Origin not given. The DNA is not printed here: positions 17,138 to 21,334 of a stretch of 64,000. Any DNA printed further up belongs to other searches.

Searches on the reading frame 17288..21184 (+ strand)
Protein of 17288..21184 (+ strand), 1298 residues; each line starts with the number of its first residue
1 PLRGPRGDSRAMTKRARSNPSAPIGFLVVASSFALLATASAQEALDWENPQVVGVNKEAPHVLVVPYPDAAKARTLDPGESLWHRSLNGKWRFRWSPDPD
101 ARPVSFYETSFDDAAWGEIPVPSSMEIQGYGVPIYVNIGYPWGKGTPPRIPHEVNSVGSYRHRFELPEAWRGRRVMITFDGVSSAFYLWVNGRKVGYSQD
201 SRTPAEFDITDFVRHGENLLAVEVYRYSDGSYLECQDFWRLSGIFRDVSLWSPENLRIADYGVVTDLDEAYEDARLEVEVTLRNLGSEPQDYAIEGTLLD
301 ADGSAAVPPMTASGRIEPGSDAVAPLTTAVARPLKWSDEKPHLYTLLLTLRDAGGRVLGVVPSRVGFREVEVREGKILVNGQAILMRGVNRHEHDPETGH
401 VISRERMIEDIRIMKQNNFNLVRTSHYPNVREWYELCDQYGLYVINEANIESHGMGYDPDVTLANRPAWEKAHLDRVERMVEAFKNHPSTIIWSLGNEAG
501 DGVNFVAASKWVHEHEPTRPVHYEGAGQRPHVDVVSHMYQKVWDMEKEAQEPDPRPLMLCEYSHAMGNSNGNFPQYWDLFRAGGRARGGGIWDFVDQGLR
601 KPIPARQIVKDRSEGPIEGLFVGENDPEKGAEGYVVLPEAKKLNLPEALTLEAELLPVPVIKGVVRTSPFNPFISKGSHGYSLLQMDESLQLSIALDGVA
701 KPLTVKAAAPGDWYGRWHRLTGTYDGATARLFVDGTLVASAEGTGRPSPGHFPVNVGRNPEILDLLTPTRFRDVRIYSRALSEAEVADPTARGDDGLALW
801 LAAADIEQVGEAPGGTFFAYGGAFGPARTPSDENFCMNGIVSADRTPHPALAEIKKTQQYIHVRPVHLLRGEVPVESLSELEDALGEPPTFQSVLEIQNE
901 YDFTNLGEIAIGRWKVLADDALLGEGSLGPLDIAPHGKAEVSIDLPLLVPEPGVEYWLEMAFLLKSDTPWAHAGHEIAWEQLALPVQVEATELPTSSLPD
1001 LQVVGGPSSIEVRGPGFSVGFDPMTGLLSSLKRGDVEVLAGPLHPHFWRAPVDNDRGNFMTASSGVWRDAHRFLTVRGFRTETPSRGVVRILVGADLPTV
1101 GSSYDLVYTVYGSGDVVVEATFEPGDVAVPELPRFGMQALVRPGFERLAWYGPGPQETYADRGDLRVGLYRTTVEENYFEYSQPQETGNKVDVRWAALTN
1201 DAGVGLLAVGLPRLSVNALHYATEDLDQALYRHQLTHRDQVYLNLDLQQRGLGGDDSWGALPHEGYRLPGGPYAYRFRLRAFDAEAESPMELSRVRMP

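Call 45: search_protein_families(library=pfam, proteins=[window:17288-21184:+], max_evalue=0.00001)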
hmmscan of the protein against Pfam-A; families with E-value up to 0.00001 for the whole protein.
window:17288-21184:+ (1298 aa): 7 families
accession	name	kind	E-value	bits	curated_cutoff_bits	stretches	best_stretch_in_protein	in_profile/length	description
PF02836.23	Glyco_hydro_2_C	-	2.1e-88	296.8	21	2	370-601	1-249/302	Glycosyl hydrolases family 2, TIM barrel domain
PF02929.23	Bgal_small_N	-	1.8e-66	224.8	25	1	1014-1279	2-248/248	Beta galactosidase small chain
PF02837.24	Glyco_hydro_2_N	-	2.3e-43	148.5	28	1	85-251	2-166/169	Glycosyl hydrolases family 2, sugar binding domain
PF16353.11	LacZ_4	-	6.3e-25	87.7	27.3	1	895-985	1-87/87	Beta-galactosidase, domain 4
PF13385.13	Laminin_G_3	-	5.1e-17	62.8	27.6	1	631-787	3-151/151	Concanavalin A-like lectin/glucanases superfamily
PF00703.27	Glyco_hydro_2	-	1.1e-16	61.9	23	1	257-368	2-109/109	Glycosyl hydrolases family 2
PF22666.2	Glyco_hydro_2_N2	-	7.4e-07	29.8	27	1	159-225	51-118/167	Glycosyl hydrolase 2 galactose-binding domain-like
